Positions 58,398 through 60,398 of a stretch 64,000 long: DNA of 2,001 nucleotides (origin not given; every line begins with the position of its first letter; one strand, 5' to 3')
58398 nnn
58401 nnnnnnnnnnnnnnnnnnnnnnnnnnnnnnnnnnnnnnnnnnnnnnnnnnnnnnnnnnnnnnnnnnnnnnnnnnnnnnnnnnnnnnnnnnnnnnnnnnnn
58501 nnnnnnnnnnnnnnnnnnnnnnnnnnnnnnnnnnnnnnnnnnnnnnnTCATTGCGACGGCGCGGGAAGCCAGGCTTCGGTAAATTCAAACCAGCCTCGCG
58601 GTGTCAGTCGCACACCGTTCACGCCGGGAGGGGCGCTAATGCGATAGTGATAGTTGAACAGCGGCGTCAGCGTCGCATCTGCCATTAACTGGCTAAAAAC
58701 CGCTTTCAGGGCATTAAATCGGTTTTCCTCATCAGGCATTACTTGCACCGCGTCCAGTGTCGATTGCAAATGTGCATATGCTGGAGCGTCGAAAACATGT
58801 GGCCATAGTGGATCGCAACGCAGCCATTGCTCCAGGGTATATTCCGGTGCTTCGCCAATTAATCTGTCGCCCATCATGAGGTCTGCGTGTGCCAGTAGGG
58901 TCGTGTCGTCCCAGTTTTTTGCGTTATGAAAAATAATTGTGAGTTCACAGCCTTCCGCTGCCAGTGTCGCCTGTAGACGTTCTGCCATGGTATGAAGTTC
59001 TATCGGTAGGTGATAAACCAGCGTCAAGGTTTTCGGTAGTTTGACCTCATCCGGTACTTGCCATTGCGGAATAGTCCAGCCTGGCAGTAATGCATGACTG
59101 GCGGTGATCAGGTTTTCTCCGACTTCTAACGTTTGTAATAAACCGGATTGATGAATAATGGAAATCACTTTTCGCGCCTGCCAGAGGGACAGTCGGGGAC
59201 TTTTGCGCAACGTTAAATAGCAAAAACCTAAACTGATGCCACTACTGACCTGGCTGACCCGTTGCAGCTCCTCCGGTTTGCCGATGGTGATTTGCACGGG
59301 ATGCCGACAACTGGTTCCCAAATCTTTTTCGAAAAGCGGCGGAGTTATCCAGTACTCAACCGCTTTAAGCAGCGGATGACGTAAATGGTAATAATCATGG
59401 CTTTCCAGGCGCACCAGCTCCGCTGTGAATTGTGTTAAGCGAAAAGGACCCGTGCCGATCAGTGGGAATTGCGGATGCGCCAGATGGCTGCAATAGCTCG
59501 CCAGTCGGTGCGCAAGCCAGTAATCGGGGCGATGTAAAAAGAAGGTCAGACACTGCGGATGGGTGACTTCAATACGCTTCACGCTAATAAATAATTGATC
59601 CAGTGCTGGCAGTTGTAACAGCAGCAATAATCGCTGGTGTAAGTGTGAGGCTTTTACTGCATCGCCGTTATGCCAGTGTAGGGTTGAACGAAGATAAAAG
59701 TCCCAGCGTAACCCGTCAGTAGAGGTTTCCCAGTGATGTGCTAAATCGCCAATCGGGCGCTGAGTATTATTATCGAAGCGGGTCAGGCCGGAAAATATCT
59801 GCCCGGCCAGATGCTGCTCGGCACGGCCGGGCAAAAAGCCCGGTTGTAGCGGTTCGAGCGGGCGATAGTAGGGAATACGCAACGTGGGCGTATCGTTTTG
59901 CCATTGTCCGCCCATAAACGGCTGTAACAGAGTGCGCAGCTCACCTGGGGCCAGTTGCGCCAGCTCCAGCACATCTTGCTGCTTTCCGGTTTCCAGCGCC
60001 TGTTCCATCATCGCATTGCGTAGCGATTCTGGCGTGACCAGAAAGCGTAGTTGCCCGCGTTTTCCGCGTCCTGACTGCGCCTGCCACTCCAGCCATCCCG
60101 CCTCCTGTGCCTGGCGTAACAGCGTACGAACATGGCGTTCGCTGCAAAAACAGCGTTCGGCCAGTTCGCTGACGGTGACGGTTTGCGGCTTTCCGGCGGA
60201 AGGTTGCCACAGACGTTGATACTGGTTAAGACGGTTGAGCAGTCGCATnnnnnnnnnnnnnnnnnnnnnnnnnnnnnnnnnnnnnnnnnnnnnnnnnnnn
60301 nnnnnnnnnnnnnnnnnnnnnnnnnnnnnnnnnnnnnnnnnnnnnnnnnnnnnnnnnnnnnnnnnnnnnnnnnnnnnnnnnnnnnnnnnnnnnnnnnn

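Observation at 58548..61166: SgrR-paralog regulator YbaE is divergent from the HMP-PP phosphatase gene cof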

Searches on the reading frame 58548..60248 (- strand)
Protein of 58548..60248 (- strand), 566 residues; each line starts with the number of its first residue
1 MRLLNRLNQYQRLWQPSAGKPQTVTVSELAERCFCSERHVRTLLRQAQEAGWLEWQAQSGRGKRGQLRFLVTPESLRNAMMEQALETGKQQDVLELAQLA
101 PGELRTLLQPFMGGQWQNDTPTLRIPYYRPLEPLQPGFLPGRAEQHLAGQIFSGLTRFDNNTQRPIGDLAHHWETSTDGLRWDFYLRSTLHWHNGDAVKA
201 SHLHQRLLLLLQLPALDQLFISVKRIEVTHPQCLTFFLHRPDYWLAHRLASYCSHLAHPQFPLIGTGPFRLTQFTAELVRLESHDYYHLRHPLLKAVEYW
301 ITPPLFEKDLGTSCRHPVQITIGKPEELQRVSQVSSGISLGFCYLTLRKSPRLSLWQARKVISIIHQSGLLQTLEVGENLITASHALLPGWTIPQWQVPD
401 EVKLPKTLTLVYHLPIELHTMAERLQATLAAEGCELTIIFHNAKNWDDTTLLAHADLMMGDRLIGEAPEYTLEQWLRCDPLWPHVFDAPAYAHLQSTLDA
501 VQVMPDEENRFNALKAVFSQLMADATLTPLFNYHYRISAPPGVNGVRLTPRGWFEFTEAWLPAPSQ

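Call 3: search_protein_families(library=pfam, proteins=[window:58548-60248:-], max_evalue=0.01)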
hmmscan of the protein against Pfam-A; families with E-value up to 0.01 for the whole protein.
window:58548-60248:- (566 aa): 2 families
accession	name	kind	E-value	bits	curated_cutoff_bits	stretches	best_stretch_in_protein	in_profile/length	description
PF12793.13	SgrR_N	-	3.1e-39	134.2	24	1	7-119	3-115/115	Sugar transport-related sRNA regulator N-term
PF00496.27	SBP_bac_5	-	5.8e-17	62.3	32.4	1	165-303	2-157/368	Bacterial extracellular solute-binding proteins, family 5 Middle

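Call 4: search_protein_families(library=ncbifam, proteins=[window:58548-60248:-], max_evalue=0.01)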
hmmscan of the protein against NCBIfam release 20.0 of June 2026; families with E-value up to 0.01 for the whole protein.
window:58548-60248:- (566 aa): 8 families
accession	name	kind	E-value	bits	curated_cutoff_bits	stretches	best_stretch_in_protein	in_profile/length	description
NF010149.0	PRK13626.1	equivalog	4.3e-68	230.3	476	1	8-564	8-550/552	HTH-type transcriptional regulator SgrR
NF045468.1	Opp5A_nikA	equivalog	5.8e-07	28.4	600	1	155-298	48-194/488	nickel ABC transporter substrate-binding protein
NF047575.1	opine_bind_CntA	exception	6.9e-06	24.9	800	1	152-204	66-116/535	staphylopine-dependent metal ABC transporter substrate-binding lipoprotein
NF011689.0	PRK15109.1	equivalog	1.6e-05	23.8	560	1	146-196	60-110/547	ABC transporter substrate-binding protein SapA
NF045467.1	Opp4A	equivalog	2e-05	23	650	0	134-203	49-116/556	oligopeptide ABC transporter substrate-binding protein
TIGR02294.1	nickel_nikA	equivalog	0.00012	20.7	393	1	151-207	35-90/501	nickel ABC transporter substrate-binding protein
NF011684.0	PRK15104.1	equivalog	0.0002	20.2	947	1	134-202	52-118/543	oligopeptide ABC transporter substrate-binding protein OppA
NF043070.1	DppA_dipep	equivalog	0.0036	15.9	1005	0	150-201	59-110/535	dipeptide ABC transporter periplasmic-binding protein DppA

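Call 11: find_homologous_proteins(query=window:58548-60248:-, max_evalue=1e-10)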
Query window:58548-60248:- (566 aa): 594 proteins with E <= 1e-10 among 8000 candidates; the best 120 are listed.
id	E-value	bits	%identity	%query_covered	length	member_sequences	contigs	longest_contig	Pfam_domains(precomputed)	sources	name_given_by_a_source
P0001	0.0e+0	1320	99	100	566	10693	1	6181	PF12793.14,PF00496.28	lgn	-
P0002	0.0e+0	1320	100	100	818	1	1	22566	PF06508.20,PF12793.14,PF00496.28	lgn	-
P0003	0.0e+0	1244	93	100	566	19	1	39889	PF12793.14,PF00496.28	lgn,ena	-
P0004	0.0e+0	1239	93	100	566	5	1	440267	PF12793.14,PF00496.28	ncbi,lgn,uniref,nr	ncbi:hypothetical protein CRI66_12755 [Escherichia sp. E4694]|uniref:SgrR family transcriptional reg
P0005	0.0e+0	1235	93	100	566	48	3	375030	PF12793.14,PF00496.28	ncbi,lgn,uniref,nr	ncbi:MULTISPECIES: SgrR family transcriptional regulator [unclassified Escherichia]|uniref:SgrR fami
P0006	0.0e+0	1235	93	100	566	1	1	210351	PF12793.14,PF00496.28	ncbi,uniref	ncbi:SgrR family transcriptional regulator [Escherichia coli]|uniref:SgrR family transcriptional reg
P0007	0.0e+0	1234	93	100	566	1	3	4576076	PF12793.14,PF00496.28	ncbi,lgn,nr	ncbi:SgrR family transcriptional regulator [Escherichia coli]|nr:SgrR family transcriptional regulat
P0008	0.0e+0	1233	93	100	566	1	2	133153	PF12793.14,PF00496.28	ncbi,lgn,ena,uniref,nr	ncbi:SgrR family transcriptional regulator [Escherichia marmotae]|uniref:SgrR family transcriptional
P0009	0.0e+0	1225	92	100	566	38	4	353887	PF12793.14,PF00496.28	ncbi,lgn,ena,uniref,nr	ncbi:SgrR family transcriptional regulator [Escherichia coli]|uniref:SgrR family transcriptional reg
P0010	0.0e+0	1219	91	100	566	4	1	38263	PF12793.14,PF00496.28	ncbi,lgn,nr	ncbi:SgrR family transcriptional regulator [Escherichia albertii]|nr:SgrR family transcriptional reg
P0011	0.0e+0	1217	92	100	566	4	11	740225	PF12793.14,PF00496.28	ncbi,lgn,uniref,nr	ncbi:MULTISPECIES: SgrR family transcriptional regulator [Escherichia]|uniref:SgrR family transcript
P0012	0.0e+0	1215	91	100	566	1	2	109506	PF12793.14,PF00496.28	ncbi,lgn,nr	ncbi:SgrR family transcriptional regulator [Escherichia albertii]|nr:SgrR family transcriptional reg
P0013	0.0e+0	1096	82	100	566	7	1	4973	PF12793.14,PF00496.28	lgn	-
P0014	0.0e+0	1072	80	100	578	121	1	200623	PF12793.14,PF00496.28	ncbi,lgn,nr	ncbi:TPA: SgrR family transcriptional regulator [Citrobacter koseri]|nr:SgrR family transcriptional 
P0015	0.0e+0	1071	80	100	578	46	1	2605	PF12793.14,PF00496.28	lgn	-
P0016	0.0e+0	1070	81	100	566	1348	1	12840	PF12793.14,PF00496.28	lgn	-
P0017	0.0e+0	1067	80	100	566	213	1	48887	PF12793.14,PF00496.28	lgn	-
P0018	0.0e+0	1057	79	100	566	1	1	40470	PF12793.14,PF00496.28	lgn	-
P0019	0.0e+0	1056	79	100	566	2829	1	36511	PF12793.14,PF00496.28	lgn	-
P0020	0.0e+0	1054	79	100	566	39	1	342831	PF12793.14,PF00496.28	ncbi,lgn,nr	ncbi:TPA: SgrR family transcriptional regulator [Citrobacter sedlakii]|nr:SgrR family transcriptiona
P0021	0.0e+0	1054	79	100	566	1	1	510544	PF12793.14,PF00496.28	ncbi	ncbi:TPA: SgrR family transcriptional regulator [Citrobacter freundii]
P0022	0.0e+0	1052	92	86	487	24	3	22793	PF00496.28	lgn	-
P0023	0.0e+0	1033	99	78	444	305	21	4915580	PF00496.28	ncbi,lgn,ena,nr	ncbi:SgrR family transcriptional regulator [Escherichia coli]|nr:hypothetical protein ECZU38_01950 [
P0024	0.0e+0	1029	76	100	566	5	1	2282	PF12793.14,PF00496.28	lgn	-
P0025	0.0e+0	1023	78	100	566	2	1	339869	PF12793.14,PF00496.28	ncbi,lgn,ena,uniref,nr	ncbi:SgrR family transcriptional regulator [Intestinirhabdus alba]|uniref:SgrR family transcriptiona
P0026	5.4e-290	981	73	100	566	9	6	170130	PF12793.14,PF00496.28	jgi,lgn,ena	-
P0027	1.7e-287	973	73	100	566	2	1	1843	PF12793.14,PF00496.28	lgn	-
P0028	5.7e-287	971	74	100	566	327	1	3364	PF12793.14,PF00496.28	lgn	-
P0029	2.6e-285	966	73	100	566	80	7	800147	PF12793.14,PF00496.28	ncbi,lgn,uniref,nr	ncbi:SgrR family transcriptional regulator [Leclercia sp. UBA5958]|uniref:SgrR family transcriptiona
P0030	9.8e-285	964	72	100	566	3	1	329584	PF12793.14,PF00496.28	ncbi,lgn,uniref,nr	ncbi:SgrR family transcriptional regulator [Lelliottia sp. CFBP8978]|uniref:SgrR family transcriptio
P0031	5.0e-282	955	72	100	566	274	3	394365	PF12793.14,PF00496.28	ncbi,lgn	-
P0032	1.2e-281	953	72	100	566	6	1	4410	PF12793.14,PF00496.28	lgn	-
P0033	1.4e-281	953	71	100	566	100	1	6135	PF12793.14,PF00496.28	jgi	-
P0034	2.0e-281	953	72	100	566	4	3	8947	PF12793.14,PF00496.28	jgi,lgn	jgi:MarR-like DNA-binding transcriptional regulator SgrR of sgrS sRNA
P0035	3.0e-281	952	72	100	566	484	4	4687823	PF12793.14,PF00496.28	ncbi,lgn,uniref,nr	ncbi:SgrR family transcriptional regulator [Enterobacter ludwigii]|uniref:SgrR family transcriptiona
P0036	3.4e-281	952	72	99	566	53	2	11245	PF12793.14,PF00496.28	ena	-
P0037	7.4e-281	951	71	100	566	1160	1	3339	PF12793.14,PF00496.28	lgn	-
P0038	5.4e-280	948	71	100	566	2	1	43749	PF12793.14,PF00496.28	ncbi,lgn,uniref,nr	ncbi:SgrR family transcriptional regulator [Enterobacter cloacae complex sp. ECC445]|uniref:SgrR fam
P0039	1.0e-279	947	71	100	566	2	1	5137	PF12793.14,PF00496.28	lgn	-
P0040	1.0e-279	947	71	100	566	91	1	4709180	PF12793.14,PF00496.28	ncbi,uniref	ncbi:SgrR family transcriptional regulator [Lelliottia nimipressuralis]|uniref:SgrR family transcrip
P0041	2.2e-279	946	71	100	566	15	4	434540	PF12793.14,PF00496.28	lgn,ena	-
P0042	2.3e-279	946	71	100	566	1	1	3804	PF12793.14,PF00496.28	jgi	jgi:MarR-like DNA-binding transcriptional regulator SgrR of sgrS sRNA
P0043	6.9e-279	944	72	99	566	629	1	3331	PF12793.14,PF00496.28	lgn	-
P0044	8.9e-279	944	71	100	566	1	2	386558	PF12793.14,PF00496.28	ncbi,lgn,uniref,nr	ncbi:SgrR family transcriptional regulator [Enterobacter sp. UNJFSC 003]|uniref:SgrR family transcri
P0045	1.5e-278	943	72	100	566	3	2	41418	PF12793.14,PF00496.28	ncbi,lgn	-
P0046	1.6e-278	943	79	90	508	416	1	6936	PF12793.14,PF00496.28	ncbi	ncbi:peptide ABC transporter substrate-binding protein, partial [Salmonella enterica subsp. enterica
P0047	1.8e-278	943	71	100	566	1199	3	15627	PF12793.14,PF00496.28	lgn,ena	-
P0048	1.8e-278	943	71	100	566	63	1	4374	PF12793.14,PF00496.28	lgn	-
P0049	1.9e-278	943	71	100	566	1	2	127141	PF12793.14,PF00496.28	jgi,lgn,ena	-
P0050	3.0e-278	942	71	100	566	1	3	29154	PF12793.14,PF00496.28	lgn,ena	-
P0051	3.1e-278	942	71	100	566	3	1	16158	PF12793.14,PF00496.28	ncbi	-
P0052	3.4e-278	942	70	100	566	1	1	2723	PF12793.14,PF00496.28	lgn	-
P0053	5.9e-278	941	71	100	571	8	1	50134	PF12793.14,PF00496.28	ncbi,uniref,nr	ncbi:periplasmic substrate-binding component of an ABC superfamily oligopeptide transporter [Trabuls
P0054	1.0e-277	940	70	99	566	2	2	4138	PF12793.14,PF00496.28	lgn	-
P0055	1.4e-277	940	71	100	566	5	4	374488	PF12793.14,PF00496.28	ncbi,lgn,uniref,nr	ncbi:SgrR family transcriptional regulator [Lelliottia sp. RWM.1]|uniref:SgrR family transcriptional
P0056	1.5e-277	940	72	100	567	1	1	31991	PF12793.14,PF00496.28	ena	-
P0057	1.7e-277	940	70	100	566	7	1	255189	PF12793.14,PF00496.28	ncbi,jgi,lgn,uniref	ncbi:SgrR family transcriptional regulator [Enterobacter sp. KBR-315C3_2022]|jgi:ABC-type uncharacte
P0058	2.3e-277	939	70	100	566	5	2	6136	PF12793.14,PF00496.28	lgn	-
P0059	2.4e-277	939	72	100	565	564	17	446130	PF12793.14,PF00496.28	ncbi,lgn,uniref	ncbi:SgrR family transcriptional regulator [Klebsiella quasipneumoniae]|uniref:SgrR family transcrip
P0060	4.1e-277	939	72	100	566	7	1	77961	PF12793.14,PF00496.28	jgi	-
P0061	9.1e-277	937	72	100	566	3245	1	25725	PF12793.14,PF00496.28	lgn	-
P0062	1.1e-276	937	70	100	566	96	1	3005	PF12793.14,PF00496.28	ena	-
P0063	1.2e-276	937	70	100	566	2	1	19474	PF12793.14,PF00496.28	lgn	-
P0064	1.3e-276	937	70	100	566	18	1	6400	PF12793.14,PF00496.28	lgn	-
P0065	3.4e-276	935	71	100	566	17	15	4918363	PF12793.14,PF00496.28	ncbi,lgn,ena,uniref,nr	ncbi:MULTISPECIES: SgrR family transcriptional regulator [Enterobacter]|uniref:SgrR family transcrip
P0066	6.5e-276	935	71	100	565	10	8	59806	PF12793.14,PF00496.28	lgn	-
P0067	1.8e-275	933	71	100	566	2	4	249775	PF12793.14,PF00496.28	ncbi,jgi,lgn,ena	jgi:MarR-like DNA-binding transcriptional regulator SgrR of sgrS sRNA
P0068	5.7e-275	931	71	100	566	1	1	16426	PF12793.14,PF00496.28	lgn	-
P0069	6.9e-275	931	70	100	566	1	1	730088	PF12793.14,PF00496.28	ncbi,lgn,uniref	ncbi:SgrR family transcriptional regulator [Enterobacter cloacae]|uniref:SgrR family transcriptional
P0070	7.3e-275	931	71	100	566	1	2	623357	PF12793.14,PF00496.28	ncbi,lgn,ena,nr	nr:SgrR family transcriptional regulator [uncultured Enterobacter sp.]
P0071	1.4e-274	930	70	100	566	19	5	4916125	PF12793.14,PF00496.28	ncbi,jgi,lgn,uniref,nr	ncbi:SgrR family transcriptional regulator [Yokenella regensburgei]|uniref:HTH-type transcriptional 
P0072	1.4e-274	930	70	100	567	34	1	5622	PF12793.14,PF00496.28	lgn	-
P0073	1.6e-274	930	70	100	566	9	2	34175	PF12793.14,PF00496.28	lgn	-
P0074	1.8e-274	930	70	100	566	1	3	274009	PF12793.14,PF00496.28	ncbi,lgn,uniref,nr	ncbi:SgrR family transcriptional regulator [Enterobacter cloacae]|uniref:SgrR family transcriptional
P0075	2.3e-274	929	70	100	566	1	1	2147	PF12793.14,PF00496.28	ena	-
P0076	2.6e-274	929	70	100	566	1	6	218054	PF12793.14,PF00496.28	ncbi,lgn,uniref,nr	ncbi:SgrR family transcriptional regulator [Enterobacter cloacae]|uniref:SgrR family transcriptional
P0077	2.9e-274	929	70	100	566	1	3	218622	PF12793.14,PF00496.28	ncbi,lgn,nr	ncbi:TPA: SgrR family transcriptional regulator [Enterobacter cloacae]|nr:SgrR family transcriptiona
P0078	3.1e-274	929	70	100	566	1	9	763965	PF12793.14,PF00496.28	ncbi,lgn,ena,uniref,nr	ncbi:SgrR family transcriptional regulator [Enterobacter cloacae]|uniref:SgrR family transcriptional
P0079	3.6e-274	929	70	100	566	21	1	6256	PF12793.14,PF00496.28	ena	-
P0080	3.7e-274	929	70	100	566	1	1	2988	PF12793.14,PF00496.28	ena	-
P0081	4.0e-274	929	70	100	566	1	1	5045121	PF12793.14,PF00496.28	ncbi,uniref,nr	ncbi:SgrR family transcriptional regulator [Enterobacter cloacae]|uniref:SgrR family transcriptional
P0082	4.1e-274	929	71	100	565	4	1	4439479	PF12793.14,PF00496.28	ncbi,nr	ncbi:SgrR family transcriptional regulator [Kosakonia sp. H02]|nr:SgrR family transcriptional regula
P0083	4.8e-274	928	71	100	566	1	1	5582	PF12793.14,PF00496.28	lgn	-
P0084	7.0e-274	928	70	100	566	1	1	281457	PF12793.14,PF00496.28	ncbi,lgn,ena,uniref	ncbi:SgrR family transcriptional regulator [Enterobacter cloacae]|uniref:SgrR family transcriptional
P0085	7.7e-274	928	70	100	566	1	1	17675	PF12793.14,PF00496.28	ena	-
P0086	7.7e-274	928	71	100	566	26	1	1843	PF12793.14,PF00496.28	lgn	-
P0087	8.0e-274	928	70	100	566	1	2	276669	PF12793.14,PF00496.28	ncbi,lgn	ncbi:TPA: SgrR family transcriptional regulator [Enterobacter cloacae]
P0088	8.1e-274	928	70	100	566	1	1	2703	PF12793.14,PF00496.28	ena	-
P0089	8.2e-274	928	70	99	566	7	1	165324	PF12793.14,PF00496.28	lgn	-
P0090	8.3e-274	928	70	100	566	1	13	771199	PF12793.14,PF00496.28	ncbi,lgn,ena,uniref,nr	ncbi:TPA: SgrR family transcriptional regulator [Enterobacter cloacae]|uniref:SgrR family transcript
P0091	8.5e-274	928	70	100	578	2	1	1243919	PF12793.14,PF00496.28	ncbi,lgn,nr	ncbi:SgrR family transcriptional regulator [Enterobacter cloacae]|nr:SgrR family transcriptional reg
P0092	8.6e-274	928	70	100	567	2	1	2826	PF12793.14,PF00496.28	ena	-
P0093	1.0e-273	927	71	100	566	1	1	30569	PF12793.14,PF00496.28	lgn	-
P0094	1.1e-273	927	70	100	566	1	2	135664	PF12793.14,PF00496.28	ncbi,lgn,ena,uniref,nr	ncbi:SgrR family transcriptional regulator [Enterobacter cloacae]|uniref:SgrR family transcriptional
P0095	1.1e-273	927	70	100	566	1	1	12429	PF12793.14,PF00496.28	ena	-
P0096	1.1e-273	927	70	100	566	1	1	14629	PF12793.14,PF00496.28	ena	-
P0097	1.1e-273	927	70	100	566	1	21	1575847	PF12793.14,PF00496.28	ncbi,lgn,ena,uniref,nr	ncbi:SgrR family transcriptional regulator [Enterobacter cloacae]|uniref:SgrR family transcriptional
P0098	1.2e-273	927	70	100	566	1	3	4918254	PF12793.14,PF00496.28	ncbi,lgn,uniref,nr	ncbi:TPA: SgrR family transcriptional regulator [Enterobacter cloacae]|uniref:SgrR family transcript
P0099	1.2e-273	927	70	100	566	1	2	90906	PF12793.14,PF00496.28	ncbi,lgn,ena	-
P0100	1.2e-273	927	70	100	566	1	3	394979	PF12793.14,PF00496.28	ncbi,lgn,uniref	ncbi:DNA-binding transcriptional regulator SgrR of sgrS sRNA, contains a MarR-type HTH domain and a 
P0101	1.2e-273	927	70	100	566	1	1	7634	PF12793.14,PF00496.28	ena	-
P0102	1.2e-273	927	70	100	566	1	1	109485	PF12793.14,PF00496.28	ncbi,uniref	ncbi:SgrR family transcriptional regulator [Enterobacter cloacae]|uniref:SgrR family transcriptional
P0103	1.3e-273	927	71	100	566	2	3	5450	PF12793.14,PF00496.28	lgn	-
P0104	1.3e-273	927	70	100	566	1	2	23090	PF12793.14,PF00496.28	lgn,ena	-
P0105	1.4e-273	927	70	100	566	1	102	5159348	PF12793.14,PF00496.28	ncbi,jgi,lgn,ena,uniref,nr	ncbi:TPA: SgrR family transcriptional regulator [Enterobacter cloacae]|uniref:SgrR family transcript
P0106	1.4e-273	927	70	100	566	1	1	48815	PF12793.14,PF00496.28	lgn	-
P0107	1.5e-273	927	70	100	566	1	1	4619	PF12793.14,PF00496.28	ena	-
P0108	1.5e-273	927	70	100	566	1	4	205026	PF12793.14,PF00496.28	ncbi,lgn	ncbi:TPA: SgrR family transcriptional regulator [Enterobacter cloacae]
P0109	1.6e-273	927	70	100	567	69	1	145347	PF12793.14,PF00496.28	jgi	jgi:MarR-like DNA-binding transcriptional regulator SgrR of sgrS sRNA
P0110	1.6e-273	927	70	100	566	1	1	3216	PF12793.14,PF00496.28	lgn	-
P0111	1.6e-273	927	70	100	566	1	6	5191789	PF12793.14,PF00496.28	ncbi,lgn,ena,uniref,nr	ncbi:SgrR family transcriptional regulator [Enterobacter cloacae]|uniref:SgrR family transcriptional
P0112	1.6e-273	927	70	100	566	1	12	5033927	PF12793.14,PF00496.28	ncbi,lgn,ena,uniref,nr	ncbi:SgrR family transcriptional regulator [Enterobacter cloacae]|uniref:SgrR family transcriptional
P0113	1.7e-273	927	70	100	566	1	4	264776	PF12793.14,PF00496.28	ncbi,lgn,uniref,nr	ncbi:TPA: SgrR family transcriptional regulator [Enterobacter cloacae]|uniref:SgrR family transcript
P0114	1.7e-273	927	70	100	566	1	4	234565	PF12793.14,PF00496.28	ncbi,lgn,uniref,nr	ncbi:SgrR family transcriptional regulator [Enterobacter cloacae]|uniref:SgrR family transcriptional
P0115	1.8e-273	926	70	100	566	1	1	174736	PF12793.14,PF00496.28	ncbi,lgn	ncbi:TPA: SgrR family transcriptional regulator [Enterobacter cloacae]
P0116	1.8e-273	926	70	100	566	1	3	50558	PF12793.14,PF00496.28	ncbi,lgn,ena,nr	ncbi:TPA: SgrR family transcriptional regulator [Enterobacter cloacae]|nr:SgrR family transcriptiona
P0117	1.8e-273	926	70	100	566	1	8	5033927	PF12793.14,PF00496.28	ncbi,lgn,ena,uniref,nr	ncbi:SgrR family transcriptional regulator [Enterobacter cloacae]|uniref:SgrR family transcriptional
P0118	1.9e-273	926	70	100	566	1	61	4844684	PF12793.14,PF00496.28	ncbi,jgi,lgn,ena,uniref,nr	ncbi:TPA: SgrR family transcriptional regulator [Enterobacter cloacae]|jgi:MarR-like DNA-binding tra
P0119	1.9e-273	926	70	100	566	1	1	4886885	PF12793.14,PF00496.28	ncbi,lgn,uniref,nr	ncbi:SgrR family transcriptional regulator [Enterobacter cloacae]|uniref:SgrR family transcriptional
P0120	1.9e-273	926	70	100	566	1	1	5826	PF12793.14,PF00496.28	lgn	-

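Call 24: search_protein_representatives(protein=window:58548-60248:-)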
Query: 566 residues. Proteins with E-value up to 0.001 (for the whole library): 2043; up to 1e-10: 579; up to 1e-30: 147. The best 150 are listed.
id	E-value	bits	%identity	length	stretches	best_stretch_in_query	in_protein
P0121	1.2e-160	552.2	58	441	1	1-432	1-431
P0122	4.5e-146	504.1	46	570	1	1-565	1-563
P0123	3.2e-115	402.2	39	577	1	1-563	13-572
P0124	4.3e-100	352.3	37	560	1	1-565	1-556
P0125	5.9e-96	338.6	34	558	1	1-561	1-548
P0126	2.2e-95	336.8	64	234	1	334-565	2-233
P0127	4.4e-93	329.1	36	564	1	1-561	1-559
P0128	5.4e-92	325.6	98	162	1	139-281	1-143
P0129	1.8e-90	320.5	86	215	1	1-167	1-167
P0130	1.5e-80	287.7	30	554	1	1-561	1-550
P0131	3.6e-80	286.5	92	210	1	128-262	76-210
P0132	1.5e-78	281.1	61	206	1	362-563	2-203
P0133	3.4e-77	276.7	59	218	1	1-216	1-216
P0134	3.1e-68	247.1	96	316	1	455-566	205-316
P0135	6.3e-68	246.1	94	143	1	30-147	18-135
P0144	1.3e-55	205.5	32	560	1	9-562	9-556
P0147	2.6e-52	194.5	30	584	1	3-562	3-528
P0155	2.2e-48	181.5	31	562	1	6-561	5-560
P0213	3.9e-36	141.1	26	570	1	1-561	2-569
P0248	4.5e-32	127.7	26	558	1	9-562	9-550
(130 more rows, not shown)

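Call 25: find_encoding_contigs(protein=P0122, flank=5000, max_places=3)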
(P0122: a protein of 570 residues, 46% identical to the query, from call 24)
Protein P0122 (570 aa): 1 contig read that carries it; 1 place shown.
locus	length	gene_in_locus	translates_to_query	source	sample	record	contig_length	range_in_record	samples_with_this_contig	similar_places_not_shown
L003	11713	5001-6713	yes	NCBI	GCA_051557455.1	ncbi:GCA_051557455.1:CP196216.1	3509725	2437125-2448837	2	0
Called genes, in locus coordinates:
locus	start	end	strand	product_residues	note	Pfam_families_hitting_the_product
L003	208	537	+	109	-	PF01035:DNA_binding_1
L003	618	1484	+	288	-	PF13622:4HBT_3, PF02551:Acyl_CoA_thio (weak), PF20789:4HBT_3C, PF02551:Acyl_CoA_thio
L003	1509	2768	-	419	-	PF00909:Ammonium_transp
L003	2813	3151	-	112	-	PF00543:P-II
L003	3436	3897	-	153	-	PF13404:HTH_AsnC-type, PF13412:HTH_24, PF01037:AsnC_trans_reg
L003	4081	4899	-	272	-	PF00702:Hydrolase, PF08282:Hydrolase_3, PF05116:S6PP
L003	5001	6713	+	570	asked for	PF12793:SgrR_N, PF00496:SBP_bac_5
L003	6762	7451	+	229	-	PF06508:QueC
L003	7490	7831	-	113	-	PF12836:HHH_3, PF03934:T2SSK (weak)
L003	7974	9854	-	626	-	PF13623:SurA_N_2, PF13624:SurA_N_3, PF09312:SurA_N (faint), PF13145:Rotamase_2, PF00639:Rotamase, PF13616:Rotamase_3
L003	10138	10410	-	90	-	PF00216:Bac_DNA_binding, PF18291:HU-HIG (weak)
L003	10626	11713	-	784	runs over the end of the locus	PF02190:LON_substr_bdg, PF00004:AAA, PF07728:AAA_5, PF22667:Lon_lid, PF05362:Lon_C, PF13541:ChlI (weak)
